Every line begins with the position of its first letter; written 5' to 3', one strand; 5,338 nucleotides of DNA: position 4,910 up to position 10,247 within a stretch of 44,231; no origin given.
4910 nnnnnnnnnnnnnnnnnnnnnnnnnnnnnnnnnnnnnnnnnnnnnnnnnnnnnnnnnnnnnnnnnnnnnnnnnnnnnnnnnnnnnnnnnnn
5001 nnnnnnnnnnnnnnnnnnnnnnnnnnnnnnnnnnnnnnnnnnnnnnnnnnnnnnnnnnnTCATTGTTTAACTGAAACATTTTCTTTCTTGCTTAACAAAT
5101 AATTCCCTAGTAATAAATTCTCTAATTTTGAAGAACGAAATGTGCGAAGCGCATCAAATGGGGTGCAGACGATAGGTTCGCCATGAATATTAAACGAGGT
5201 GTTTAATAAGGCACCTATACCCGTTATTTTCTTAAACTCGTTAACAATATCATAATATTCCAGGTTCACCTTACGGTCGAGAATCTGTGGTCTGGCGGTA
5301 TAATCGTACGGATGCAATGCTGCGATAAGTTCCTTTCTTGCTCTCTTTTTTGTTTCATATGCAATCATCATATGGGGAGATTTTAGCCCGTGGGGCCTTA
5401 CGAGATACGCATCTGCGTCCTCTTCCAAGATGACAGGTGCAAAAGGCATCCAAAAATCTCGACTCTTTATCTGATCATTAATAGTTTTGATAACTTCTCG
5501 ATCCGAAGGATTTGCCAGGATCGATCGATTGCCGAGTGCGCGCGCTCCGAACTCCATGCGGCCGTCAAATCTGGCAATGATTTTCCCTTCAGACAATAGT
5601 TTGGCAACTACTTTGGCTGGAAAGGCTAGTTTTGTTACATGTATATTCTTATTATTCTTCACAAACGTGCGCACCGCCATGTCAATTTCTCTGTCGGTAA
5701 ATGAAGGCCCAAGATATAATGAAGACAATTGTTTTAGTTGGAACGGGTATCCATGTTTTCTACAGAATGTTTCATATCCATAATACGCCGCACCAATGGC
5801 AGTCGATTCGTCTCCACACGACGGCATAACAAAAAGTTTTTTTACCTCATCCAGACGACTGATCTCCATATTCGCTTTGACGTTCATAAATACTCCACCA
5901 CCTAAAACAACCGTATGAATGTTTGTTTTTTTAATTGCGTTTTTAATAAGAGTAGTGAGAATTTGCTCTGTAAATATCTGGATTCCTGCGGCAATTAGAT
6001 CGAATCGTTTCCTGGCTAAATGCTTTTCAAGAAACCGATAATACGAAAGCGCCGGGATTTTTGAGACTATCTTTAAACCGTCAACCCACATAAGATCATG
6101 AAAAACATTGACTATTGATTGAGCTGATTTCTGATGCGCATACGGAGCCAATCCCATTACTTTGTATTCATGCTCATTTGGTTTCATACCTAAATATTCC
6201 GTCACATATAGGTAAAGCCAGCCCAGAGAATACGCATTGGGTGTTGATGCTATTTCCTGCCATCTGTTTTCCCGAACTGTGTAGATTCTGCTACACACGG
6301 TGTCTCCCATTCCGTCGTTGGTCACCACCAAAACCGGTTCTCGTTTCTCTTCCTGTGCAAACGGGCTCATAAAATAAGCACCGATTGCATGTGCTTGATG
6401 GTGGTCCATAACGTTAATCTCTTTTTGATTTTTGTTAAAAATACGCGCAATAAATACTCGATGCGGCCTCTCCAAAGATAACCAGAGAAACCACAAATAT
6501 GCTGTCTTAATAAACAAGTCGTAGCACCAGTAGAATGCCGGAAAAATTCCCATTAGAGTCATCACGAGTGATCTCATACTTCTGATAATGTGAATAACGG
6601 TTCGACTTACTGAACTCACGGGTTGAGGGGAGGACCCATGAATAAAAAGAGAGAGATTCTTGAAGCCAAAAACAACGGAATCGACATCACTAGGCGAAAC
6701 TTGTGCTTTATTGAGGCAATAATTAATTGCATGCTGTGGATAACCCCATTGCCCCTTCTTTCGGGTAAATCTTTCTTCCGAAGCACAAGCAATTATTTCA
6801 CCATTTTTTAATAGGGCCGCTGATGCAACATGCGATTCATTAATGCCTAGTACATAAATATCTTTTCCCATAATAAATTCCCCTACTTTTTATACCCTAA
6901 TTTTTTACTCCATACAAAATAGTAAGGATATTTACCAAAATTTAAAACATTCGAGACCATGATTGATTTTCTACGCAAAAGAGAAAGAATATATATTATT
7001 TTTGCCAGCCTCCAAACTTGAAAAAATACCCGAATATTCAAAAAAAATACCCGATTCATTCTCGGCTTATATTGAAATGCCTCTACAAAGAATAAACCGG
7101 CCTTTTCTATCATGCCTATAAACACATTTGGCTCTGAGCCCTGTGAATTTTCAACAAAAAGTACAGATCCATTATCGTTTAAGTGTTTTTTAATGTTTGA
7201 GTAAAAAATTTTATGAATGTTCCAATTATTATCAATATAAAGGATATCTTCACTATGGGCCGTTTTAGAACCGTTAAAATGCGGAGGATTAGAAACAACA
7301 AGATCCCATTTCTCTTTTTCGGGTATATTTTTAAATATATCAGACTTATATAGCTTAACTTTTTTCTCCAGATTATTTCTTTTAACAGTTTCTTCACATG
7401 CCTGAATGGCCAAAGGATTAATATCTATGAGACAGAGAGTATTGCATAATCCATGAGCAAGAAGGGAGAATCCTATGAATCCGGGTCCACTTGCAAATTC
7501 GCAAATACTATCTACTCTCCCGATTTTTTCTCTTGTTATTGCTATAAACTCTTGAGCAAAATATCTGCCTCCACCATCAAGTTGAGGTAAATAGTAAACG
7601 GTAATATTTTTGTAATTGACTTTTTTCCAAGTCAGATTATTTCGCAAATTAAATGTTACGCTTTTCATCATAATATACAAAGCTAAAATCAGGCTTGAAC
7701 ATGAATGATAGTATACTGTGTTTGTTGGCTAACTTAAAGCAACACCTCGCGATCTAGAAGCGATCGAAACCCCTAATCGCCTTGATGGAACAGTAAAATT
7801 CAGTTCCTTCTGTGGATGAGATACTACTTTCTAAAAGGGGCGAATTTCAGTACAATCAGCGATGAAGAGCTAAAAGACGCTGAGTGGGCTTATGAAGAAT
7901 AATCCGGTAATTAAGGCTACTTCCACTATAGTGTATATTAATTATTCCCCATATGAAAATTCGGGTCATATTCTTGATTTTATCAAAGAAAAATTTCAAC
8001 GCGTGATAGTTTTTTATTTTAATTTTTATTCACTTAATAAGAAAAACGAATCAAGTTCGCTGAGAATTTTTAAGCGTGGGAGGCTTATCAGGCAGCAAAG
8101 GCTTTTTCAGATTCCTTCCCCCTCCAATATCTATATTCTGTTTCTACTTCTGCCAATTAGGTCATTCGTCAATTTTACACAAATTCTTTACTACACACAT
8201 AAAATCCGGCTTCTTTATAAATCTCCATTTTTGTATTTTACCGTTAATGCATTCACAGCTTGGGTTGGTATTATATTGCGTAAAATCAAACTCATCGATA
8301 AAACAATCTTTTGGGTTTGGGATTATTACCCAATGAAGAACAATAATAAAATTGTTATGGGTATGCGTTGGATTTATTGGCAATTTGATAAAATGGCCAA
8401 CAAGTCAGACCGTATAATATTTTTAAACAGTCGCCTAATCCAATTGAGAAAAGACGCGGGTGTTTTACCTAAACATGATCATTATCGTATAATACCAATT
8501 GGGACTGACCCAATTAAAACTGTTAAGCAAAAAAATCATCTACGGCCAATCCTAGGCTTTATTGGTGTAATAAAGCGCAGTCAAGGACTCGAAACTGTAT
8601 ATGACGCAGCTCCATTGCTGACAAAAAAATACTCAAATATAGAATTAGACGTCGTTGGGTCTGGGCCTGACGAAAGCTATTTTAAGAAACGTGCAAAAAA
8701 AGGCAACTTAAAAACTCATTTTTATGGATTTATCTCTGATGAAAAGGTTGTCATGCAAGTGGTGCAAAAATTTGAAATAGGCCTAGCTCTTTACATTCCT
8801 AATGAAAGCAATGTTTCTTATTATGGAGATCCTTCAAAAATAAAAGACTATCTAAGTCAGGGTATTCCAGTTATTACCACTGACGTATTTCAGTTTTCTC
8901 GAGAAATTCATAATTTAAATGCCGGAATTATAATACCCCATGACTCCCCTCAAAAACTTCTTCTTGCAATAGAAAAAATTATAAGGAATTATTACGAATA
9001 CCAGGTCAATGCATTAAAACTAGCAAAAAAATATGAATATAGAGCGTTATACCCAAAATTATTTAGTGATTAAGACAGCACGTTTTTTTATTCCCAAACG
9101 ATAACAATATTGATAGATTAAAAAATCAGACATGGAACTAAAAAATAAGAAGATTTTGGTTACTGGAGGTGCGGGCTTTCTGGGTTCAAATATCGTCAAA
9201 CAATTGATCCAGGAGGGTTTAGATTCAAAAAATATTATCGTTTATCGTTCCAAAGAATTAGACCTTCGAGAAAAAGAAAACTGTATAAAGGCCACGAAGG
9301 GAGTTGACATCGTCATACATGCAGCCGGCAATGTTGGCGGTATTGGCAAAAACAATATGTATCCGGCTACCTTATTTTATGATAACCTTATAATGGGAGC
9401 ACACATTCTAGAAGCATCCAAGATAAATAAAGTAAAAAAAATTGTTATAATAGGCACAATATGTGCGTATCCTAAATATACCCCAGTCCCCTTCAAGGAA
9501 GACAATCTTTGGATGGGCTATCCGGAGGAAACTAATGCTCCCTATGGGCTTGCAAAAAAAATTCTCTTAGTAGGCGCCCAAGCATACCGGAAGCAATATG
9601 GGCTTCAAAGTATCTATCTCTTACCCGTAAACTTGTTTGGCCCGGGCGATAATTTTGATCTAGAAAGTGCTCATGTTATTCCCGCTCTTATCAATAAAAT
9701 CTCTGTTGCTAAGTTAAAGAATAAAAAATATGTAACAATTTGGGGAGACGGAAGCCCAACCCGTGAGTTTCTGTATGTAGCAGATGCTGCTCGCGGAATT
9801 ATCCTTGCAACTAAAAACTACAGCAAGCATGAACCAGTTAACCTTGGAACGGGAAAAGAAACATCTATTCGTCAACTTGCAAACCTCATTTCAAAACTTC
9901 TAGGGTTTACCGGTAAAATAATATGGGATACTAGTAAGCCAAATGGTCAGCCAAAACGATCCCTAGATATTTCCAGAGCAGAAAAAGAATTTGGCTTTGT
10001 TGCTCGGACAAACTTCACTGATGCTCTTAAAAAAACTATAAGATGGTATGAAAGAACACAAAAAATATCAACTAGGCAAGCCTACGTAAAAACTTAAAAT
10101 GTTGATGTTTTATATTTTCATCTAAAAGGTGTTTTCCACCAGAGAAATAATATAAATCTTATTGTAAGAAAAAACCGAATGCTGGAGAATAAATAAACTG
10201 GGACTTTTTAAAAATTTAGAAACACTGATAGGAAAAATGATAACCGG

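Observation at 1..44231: A glycosylation super-locus of about 40 genes built on lipid-P-sugar synthases plus seven GT-C-like membrane proteins, with no classical export or initiation machinery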

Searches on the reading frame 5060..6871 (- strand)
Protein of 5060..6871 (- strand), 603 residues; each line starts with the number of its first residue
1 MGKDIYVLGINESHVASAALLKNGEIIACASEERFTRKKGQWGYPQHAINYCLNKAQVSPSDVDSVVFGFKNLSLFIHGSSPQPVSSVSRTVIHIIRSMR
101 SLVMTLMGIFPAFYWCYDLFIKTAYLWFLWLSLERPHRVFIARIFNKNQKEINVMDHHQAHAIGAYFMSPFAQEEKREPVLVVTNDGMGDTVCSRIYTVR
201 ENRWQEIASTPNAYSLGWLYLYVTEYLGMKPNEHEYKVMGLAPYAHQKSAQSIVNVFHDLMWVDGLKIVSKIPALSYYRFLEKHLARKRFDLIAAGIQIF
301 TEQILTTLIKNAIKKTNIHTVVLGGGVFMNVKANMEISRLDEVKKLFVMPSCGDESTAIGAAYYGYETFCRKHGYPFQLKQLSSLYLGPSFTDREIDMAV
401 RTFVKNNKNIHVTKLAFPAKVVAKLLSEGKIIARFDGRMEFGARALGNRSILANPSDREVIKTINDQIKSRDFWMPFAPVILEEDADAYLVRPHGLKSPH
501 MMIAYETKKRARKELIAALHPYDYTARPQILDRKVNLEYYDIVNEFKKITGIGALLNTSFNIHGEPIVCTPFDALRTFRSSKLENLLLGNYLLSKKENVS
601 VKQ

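Call 5: search_protein_families(library=pfam, proteins=[window:5060-6871:-], max_evalue=0.01)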
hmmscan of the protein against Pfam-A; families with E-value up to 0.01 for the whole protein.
window:5060-6871:- (603 aa): 4 families
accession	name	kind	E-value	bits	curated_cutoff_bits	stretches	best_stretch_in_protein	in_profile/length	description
PF16861.10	Carbam_trans_C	-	2.9e-61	206.4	27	1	423-595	1-170/170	Carbamoyltransferase C-terminus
PF02543.21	Carbam_trans_N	-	1.1e-44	153.7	24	1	7-362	2-345/346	Carbamoyltransferase N-terminus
PF22521.2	HypF_C_2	-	0.0016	18.7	27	1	281-333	157-209/241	Carbamoyltransferase, Kae1-like Domain, second subdomain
PF00814.31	TsaD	-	0.0027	17.9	24.8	0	157-358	89-261/264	tRNA N6-adenosine threonylcarbamoyltransferase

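Call 13: search_protein_families(library=ncbifam, proteins=[window:5060-6871:-], max_evalue=0.1)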
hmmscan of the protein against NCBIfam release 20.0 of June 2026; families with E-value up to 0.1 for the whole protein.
window:5060-6871:- (603 aa): 5 families
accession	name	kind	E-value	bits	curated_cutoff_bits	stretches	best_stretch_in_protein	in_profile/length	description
NF041651.1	nodul_NodU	equivalog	2.9e-34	118.8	1000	1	152-565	118-527/556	nodulation protein NodU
TIGR00143.1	hypF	equivalog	2.9e-05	22.4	466.1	1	277-361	648-736/741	carbamoyltransferase HypF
TIGR00329.1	gcp_kae1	subfamily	0.00035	19.9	207.8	1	283-359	224-304/305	tRNA (adenosine(37)-N6)-threonylcarbamoyltransferase complex transferase subunit TsaD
TIGR03723.1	T6A_TsaD_YgjD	equivalog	0.0013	18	296.1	1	289-362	231-308/314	tRNA (adenosine(37)-N6)-threonylcarbamoyltransferase complex transferase subunit TsaD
NF009842.0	PRK13317.1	equivalog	0.0015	17.9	234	1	290-364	196-271/277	type II pantothenate kinase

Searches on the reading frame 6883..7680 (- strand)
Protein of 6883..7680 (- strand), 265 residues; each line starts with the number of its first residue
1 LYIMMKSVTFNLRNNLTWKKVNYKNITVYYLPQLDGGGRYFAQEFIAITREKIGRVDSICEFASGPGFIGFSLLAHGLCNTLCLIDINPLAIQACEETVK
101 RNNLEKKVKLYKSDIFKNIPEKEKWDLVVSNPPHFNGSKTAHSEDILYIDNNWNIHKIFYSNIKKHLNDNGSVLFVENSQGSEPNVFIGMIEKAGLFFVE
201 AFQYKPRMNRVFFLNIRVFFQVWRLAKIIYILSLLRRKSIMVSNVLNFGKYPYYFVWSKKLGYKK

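Call 5: search_protein_families(library=pfam, proteins=[window:6883-7680:-], max_evalue=0.01)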
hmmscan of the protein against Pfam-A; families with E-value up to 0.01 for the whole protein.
window:6883-7680:- (265 aa): 11 families
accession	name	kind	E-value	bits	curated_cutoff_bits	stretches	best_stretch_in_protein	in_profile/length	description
PF05175.20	MTS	-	1.3e-15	57.9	23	1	29-184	11-147/170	Methyltransferase small domain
PF13847.12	Methyltransf_31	-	1.4e-08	34.9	27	1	58-175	6-109/145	Methyltransferase domain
PF13649.12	Methyltransf_25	-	1.8e-05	25.8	27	1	59-132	1-73/97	Methyltransferase domain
PF12847.13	Methyltransf_18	-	2.6e-05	24.7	27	1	67-129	26-87/151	Methyltransferase domain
PF07669.17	Eco57I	-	3e-05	24.6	25.3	1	97-176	41-133/171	Eco57I restriction-modification methylase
PF08242.18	Methyltransf_12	-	0.00011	23.3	30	1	61-131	2-72/98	Methyltransferase domain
PF02475.24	TRM5-TYW2_MTfase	-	0.00014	22.3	28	1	59-134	40-114/164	TRM5/TYW2 methyltransferase domain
PF01170.24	UPF0020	-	0.0004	20.6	22.3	1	85-151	82-148/197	RMKL-like, methyltransferase domain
PF06325.19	PrmA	-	0.0011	19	22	1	84-131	189-233/296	Ribosomal protein L11 methyltransferase (PrmA)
PF03602.21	Cons_hypoth95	-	0.0049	17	24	1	61-138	47-127/182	Conserved hypothetical protein 95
PF05971.18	Methyltransf_10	-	0.0081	16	23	1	85-144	132-197/299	RNA methyltransferase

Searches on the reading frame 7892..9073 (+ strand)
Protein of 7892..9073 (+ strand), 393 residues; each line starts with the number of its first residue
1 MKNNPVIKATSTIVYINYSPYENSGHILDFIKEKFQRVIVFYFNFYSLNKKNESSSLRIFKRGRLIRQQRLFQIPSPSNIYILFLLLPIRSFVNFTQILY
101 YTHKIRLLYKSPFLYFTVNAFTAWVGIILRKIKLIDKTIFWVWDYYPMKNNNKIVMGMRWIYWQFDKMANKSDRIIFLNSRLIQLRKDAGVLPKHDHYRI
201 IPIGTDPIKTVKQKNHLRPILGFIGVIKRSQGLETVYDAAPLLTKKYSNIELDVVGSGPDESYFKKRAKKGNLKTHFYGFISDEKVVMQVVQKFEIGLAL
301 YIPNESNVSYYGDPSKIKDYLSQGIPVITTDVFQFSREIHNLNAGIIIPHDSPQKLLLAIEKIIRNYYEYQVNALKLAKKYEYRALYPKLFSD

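Call 5: search_protein_families(library=pfam, proteins=[window:7892-9073:+], max_evalue=0.01)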
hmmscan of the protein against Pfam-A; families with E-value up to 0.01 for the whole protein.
window:7892-9073:+ (393 aa): 2 families
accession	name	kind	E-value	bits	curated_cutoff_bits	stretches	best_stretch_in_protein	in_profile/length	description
PF00534.26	Glycos_transf_1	-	7.2e-17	61.9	26.4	1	209-372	6-163/172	Glycosyl transferases group 1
PF13692.12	Glyco_trans_1_4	-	2.1e-14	54.4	27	1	218-366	1-142/142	Glycosyl transferases group 1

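Call 14: search_protein_families(library=ncbifam, proteins=[window:7892-9073:+], max_evalue=0.001)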
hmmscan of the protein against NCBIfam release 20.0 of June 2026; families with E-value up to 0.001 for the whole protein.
window:7892-9073:+ (393 aa): 4 families
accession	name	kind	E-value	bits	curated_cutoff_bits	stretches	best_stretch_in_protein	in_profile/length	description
TIGR04063.1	stp3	hypoth_equivalog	2e-08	33.6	442.05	1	218-371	213-365/397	TIGR04063 family PEP-CTERM/XrtA system glycosyltransferase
NF007396.0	PRK09922.1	equivalog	2.1e-06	26.9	385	1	223-387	187-347/361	lipopolysaccharide 1,6-galactosyltransferase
NF007640.0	PRK10307.1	subfamily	4.3e-06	25.9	276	1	222-382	233-387/411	WcaI family glycosyltransferase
TIGR04157.1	glyco_rSAM_CFB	subfamily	0.00012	21.2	400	1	159-351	157-351/406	TIGR04157 family glycosyltransferase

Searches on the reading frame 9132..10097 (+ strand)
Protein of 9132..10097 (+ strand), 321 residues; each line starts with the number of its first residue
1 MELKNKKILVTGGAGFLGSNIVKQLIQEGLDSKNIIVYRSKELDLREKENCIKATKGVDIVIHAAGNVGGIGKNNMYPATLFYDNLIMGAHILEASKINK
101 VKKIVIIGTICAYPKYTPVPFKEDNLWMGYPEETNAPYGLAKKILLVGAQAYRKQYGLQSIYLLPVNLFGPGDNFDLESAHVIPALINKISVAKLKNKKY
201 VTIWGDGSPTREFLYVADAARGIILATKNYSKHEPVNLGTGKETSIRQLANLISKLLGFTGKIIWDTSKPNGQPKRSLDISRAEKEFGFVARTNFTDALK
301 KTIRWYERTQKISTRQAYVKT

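Call 5: search_protein_families(library=pfam, proteins=[window:9132-10097:+], max_evalue=0.01)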
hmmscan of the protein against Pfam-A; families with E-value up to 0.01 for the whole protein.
window:9132-10097:+ (321 aa): 8 families
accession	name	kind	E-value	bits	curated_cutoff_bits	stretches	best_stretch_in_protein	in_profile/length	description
PF01370.27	Epimerase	-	1.1e-51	176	20.9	1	8-239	1-240/240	NAD dependent epimerase/dehydratase family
PF16363.11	GDP_Man_Dehyd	-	1.4e-23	84.3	27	2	43-301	59-331/332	GDP-mannose 4,6 dehydratase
PF01073.25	3Beta_HSD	-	5.8e-12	45.7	22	1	9-233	1-235/280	3-beta hydroxysteroid dehydrogenase/isomerase family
PF02719.21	Polysacc_synt_2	-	3.4e-10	40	20.2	1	8-47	1-38/293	Polysaccharide biosynthesis protein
PF13460.12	NAD_binding_10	-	1.5e-06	28.7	27.2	1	42-116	45-105/184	NAD(P)H-binding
PF04321.23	RmlD_sub_bind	-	6.6e-05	22.6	27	1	7-65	2-59/287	RmlD substrate binding domain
PF07993.18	NAD_binding_4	-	0.00061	19.4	20.1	0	10-37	1-28/258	Male sterility protein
PF08659.16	KR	-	0.0038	17.6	22.6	1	8-61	3-56/180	KR domain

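Call 50: search_protein_families(library=ncbifam, proteins=[window:9132-10097:+], max_evalue=1e-10)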
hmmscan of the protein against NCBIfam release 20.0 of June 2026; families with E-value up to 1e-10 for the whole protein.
window:9132-10097:+ (321 aa): 11 families
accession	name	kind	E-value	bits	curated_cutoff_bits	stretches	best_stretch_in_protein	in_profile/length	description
NF047922.1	GDPFucSynFcl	equivalog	4e-86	289.2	500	1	4-310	1-305/308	GDP-L-fucose synthase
TIGR04180.1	EDH_00030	hypoth_equivalog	5.3e-27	94.7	475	1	44-269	57-268/297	NAD-dependent 4,6-dehydratase LegB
TIGR01181.1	dTDP_gluc_dehyt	equivalog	1.4e-26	93.3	365.1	1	52-311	68-316/321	dTDP-glucose 4,6-dehydratase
TIGR01179.1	galE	equivalog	2e-22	79.4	262.3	1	7-311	1-330/332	UDP-glucose 4-epimerase GalE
NF007490.0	PRK10084.1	subfamily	8.2e-16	57.9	649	0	136-311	165-339/361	dTDP-glucose 4,6-dehydratase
NF042422.1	oxyalk_red_OleD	equivalog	2.3e-15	56.8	580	1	7-223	2-211/329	2-alkyl-3-oxoalkanoate reductase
NF007956.0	PRK10675.1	subfamily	1e-14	54.4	394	0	51-309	67-332/338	UDP-glucose 4-epimerase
NF011728.1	PRK15181.1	equivalog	1.4e-14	53.9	760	1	44-306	77-337/348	Vi polysaccharide biosynthesis UDP-N-acetylglucosaminuronic acid C-4 epimerase TviC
NF007582.0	PRK10217.1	equivalog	2.9e-14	52.9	698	0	134-307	156-332/355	dTDP-glucose 4,6-dehydratase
TIGR02197.1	heptose_epim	equivalog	1.7e-13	50.4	274.6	1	8-260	1-263/316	ADP-glyceromanno-heptose 6-epimerase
NF042423.1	oxyalk_red_Shew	equivalog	1.4e-11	44.1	580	1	4-236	7-230/331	2-alkyl-3-oxoalkanoate reductase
